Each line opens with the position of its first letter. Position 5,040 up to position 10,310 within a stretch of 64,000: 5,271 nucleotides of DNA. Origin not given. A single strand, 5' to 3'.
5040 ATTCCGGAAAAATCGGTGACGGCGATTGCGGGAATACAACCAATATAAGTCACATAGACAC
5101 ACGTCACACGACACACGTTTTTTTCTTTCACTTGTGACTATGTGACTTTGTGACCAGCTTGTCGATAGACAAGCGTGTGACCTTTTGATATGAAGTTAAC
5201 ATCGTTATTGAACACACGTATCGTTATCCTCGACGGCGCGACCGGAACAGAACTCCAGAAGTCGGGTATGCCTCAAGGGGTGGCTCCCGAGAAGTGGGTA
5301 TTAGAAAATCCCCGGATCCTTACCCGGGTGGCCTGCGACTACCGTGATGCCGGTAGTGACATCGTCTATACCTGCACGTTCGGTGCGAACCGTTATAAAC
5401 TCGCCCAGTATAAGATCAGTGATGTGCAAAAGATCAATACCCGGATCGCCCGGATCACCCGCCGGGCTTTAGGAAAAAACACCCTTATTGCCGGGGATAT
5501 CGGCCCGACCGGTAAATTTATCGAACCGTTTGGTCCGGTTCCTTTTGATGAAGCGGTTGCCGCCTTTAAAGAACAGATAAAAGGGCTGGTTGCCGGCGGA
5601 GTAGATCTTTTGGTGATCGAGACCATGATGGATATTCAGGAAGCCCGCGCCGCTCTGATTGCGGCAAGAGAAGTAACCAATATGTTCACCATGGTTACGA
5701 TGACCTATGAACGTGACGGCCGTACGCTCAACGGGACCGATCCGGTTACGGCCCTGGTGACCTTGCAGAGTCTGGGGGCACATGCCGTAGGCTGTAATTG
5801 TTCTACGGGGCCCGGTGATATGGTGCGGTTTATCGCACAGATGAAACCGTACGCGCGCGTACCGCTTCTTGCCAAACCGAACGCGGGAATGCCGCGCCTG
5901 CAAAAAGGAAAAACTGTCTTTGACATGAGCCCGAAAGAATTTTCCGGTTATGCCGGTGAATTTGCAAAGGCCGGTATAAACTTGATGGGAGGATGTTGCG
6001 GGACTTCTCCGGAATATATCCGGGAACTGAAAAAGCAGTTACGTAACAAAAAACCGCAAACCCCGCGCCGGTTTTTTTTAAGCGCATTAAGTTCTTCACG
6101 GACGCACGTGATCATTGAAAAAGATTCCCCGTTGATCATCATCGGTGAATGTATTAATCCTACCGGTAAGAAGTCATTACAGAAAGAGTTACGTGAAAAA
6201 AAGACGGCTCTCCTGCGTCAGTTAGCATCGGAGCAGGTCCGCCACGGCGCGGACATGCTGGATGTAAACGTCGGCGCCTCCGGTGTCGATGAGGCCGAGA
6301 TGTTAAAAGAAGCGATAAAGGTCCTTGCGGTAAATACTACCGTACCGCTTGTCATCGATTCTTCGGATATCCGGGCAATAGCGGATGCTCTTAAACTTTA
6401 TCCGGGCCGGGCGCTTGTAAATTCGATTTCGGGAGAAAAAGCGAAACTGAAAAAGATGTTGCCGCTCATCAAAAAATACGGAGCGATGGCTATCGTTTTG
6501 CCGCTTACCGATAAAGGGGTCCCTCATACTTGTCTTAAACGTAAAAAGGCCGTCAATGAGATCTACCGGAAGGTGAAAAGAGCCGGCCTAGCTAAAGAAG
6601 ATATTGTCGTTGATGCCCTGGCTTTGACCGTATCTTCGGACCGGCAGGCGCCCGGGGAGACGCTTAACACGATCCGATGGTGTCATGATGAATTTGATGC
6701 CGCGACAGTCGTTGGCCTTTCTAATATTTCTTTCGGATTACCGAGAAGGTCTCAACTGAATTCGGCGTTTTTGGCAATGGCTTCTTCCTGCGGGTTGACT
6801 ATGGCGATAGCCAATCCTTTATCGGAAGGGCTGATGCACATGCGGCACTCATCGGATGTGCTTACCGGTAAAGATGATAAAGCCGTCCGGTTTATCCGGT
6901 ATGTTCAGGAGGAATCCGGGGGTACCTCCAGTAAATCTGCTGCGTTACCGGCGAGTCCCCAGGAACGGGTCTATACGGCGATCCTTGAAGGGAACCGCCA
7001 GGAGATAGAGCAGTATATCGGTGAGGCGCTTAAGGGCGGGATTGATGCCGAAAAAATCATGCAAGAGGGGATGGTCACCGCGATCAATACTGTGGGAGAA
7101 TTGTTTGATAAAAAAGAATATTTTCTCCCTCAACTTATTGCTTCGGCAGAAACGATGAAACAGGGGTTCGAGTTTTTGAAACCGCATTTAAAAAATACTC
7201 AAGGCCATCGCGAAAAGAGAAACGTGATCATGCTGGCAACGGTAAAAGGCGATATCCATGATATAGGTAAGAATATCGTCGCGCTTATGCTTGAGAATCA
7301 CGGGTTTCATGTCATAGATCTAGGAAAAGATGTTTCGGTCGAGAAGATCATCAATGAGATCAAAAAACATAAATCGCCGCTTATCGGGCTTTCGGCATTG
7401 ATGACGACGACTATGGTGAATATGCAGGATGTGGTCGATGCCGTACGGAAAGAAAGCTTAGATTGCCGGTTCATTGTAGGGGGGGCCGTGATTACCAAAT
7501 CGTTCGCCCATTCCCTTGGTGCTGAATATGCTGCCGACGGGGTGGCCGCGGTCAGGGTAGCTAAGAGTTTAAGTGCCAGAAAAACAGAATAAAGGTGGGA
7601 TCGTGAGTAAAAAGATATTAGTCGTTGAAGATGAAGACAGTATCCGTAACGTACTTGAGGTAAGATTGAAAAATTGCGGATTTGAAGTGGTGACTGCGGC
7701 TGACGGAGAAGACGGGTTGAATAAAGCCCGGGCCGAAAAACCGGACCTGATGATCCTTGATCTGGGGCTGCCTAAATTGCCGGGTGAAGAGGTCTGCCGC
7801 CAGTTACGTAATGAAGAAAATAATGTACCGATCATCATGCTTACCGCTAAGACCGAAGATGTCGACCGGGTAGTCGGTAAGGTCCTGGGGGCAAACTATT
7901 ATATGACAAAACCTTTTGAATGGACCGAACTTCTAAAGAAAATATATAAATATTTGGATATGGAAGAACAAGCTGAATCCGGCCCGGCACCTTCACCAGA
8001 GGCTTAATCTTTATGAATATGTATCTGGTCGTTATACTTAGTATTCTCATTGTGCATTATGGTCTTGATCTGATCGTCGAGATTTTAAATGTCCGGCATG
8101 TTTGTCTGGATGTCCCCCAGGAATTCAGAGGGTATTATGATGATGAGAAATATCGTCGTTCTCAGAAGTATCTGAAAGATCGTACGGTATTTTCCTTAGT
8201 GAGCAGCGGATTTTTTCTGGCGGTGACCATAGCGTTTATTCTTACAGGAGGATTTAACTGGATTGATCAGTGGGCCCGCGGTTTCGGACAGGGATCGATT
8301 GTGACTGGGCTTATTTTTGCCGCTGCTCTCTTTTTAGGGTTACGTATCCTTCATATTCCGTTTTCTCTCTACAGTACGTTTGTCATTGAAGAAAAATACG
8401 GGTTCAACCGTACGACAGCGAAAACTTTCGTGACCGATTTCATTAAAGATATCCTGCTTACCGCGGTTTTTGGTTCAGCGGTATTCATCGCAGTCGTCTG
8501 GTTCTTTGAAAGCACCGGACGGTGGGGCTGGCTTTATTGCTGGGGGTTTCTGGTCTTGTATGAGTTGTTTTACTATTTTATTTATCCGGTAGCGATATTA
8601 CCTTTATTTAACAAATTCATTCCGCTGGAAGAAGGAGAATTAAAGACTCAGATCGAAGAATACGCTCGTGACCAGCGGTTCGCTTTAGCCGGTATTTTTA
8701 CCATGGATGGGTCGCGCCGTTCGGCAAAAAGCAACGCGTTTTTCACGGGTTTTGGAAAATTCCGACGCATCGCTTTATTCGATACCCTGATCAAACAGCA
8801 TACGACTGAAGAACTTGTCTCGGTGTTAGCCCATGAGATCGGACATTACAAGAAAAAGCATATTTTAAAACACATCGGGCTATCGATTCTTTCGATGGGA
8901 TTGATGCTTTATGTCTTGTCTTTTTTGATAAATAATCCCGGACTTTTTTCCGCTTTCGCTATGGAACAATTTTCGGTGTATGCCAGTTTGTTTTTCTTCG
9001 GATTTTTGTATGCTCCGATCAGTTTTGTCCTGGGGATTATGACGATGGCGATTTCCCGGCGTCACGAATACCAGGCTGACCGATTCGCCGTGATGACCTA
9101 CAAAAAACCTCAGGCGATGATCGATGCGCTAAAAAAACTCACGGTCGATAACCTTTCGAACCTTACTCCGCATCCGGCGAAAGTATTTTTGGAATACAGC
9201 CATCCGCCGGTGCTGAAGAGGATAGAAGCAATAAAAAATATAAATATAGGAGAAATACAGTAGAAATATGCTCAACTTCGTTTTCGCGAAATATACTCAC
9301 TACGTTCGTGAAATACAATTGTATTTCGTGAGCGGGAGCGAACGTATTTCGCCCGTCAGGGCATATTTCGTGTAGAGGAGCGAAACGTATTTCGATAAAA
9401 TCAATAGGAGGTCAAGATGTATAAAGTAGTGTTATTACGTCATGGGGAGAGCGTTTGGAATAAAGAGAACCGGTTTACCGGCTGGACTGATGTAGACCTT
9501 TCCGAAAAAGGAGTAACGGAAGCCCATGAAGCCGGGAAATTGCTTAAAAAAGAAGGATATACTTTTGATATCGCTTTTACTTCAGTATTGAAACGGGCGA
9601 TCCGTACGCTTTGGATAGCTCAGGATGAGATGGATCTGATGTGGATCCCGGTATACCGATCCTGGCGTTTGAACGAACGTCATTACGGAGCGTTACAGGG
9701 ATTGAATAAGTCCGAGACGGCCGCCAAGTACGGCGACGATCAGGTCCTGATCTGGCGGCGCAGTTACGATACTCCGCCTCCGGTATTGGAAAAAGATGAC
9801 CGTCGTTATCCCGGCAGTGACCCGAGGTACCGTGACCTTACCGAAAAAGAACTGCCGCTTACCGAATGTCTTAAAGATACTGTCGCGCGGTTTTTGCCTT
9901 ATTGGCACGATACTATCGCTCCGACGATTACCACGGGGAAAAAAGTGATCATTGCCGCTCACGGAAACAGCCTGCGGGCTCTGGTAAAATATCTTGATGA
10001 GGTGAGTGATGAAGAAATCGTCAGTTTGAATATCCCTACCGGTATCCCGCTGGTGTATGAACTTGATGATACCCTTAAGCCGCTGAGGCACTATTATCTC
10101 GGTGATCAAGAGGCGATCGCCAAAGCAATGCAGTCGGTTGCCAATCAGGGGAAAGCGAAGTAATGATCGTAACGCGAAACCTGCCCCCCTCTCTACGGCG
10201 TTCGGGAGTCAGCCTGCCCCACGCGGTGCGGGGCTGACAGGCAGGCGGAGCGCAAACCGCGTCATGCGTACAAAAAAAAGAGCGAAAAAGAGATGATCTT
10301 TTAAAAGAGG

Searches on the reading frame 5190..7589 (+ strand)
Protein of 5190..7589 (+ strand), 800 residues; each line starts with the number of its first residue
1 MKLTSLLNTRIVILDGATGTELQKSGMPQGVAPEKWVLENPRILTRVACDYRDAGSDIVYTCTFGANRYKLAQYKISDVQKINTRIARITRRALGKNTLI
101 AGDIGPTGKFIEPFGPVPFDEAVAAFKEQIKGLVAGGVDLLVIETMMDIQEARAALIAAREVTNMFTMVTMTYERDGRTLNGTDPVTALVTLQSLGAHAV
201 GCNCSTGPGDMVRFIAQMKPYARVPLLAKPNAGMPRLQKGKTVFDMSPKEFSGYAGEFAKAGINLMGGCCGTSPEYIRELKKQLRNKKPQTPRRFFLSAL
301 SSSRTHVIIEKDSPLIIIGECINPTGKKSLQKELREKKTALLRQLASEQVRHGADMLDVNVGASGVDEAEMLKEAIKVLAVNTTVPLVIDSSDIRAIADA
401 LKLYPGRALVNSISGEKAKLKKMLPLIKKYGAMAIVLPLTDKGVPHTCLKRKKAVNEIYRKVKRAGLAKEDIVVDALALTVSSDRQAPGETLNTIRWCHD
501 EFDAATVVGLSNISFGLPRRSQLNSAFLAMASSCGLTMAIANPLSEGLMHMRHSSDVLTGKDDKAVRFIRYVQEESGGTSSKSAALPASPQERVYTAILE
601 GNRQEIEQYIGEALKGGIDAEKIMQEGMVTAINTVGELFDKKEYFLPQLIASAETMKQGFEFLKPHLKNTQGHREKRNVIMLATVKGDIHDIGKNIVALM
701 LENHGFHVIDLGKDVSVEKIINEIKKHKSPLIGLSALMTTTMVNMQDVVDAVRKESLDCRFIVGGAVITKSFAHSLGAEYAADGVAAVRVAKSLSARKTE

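Call 92: search_protein_families(library=pfam, proteins=[window:5190-7589:+], max_evalue=0.00001)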
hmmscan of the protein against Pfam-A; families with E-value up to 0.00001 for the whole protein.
window:5190-7589:+ (800 aa): 4 families
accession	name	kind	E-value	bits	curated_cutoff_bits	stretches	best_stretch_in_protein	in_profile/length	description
PF02574.22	S-methyl_trans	-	3.5e-70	237.5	22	1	12-283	1-282/283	Homocysteine S-methyltransferase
PF00809.28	Pterin_bind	-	6e-28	98.5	25.5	1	320-540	2-242/244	Pterin binding enzyme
PF02310.24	B12-binding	-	3.8e-25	88.5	32.1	1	680-783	3-107/121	B12 binding domain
PF02607.22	B12-binding_2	-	4.1e-20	72.2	23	1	591-664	2-74/74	B12 binding domain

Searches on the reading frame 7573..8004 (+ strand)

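Call 92: search_protein_families(library=pfam, proteins=[window:7573-8004:+], max_evalue=0.00001)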
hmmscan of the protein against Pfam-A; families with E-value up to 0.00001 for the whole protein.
window:7573-8004:+ (144 aa): 1 family
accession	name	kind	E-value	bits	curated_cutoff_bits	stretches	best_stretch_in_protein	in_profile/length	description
PF00072.30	Response_reg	-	5.9e-28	97.7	30.2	1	15-124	1-110/111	Response regulator receiver domain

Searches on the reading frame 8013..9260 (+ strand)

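Call 92: search_protein_families(library=pfam, proteins=[window:8013-9260:+], max_evalue=0.00001)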
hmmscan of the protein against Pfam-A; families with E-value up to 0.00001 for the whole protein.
window:8013-9260:+ (416 aa): 2 families
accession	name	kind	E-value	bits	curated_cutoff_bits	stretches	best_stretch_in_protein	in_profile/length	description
PF16491.10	Peptidase_M48_N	-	9.2e-57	192.2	27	1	33-201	10-179/179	CAAX prenyl protease N-terminal, five membrane helices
PF01435.24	Peptidase_M48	-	2.1e-36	126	20.3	1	204-410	1-185/186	Peptidase family M48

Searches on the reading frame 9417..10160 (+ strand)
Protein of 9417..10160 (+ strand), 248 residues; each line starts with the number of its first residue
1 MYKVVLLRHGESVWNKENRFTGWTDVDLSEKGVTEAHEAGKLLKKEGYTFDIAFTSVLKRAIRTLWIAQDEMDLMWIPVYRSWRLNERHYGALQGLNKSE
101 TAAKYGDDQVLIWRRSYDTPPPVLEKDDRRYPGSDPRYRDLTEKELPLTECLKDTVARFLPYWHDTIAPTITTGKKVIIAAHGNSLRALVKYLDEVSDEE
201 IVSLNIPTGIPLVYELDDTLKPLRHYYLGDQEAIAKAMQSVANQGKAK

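Call 92: search_protein_families(library=pfam, proteins=[window:9417-10160:+], max_evalue=0.00001)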
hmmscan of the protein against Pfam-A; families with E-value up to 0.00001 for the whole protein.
window:9417-10160:+ (248 aa): 1 family
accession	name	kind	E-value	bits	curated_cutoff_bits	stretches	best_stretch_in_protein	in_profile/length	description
PF00300.27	His_Phos_1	-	2.3e-32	112.7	21.7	1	4-125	1-117/194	Histidine phosphatase superfamily (branch 1)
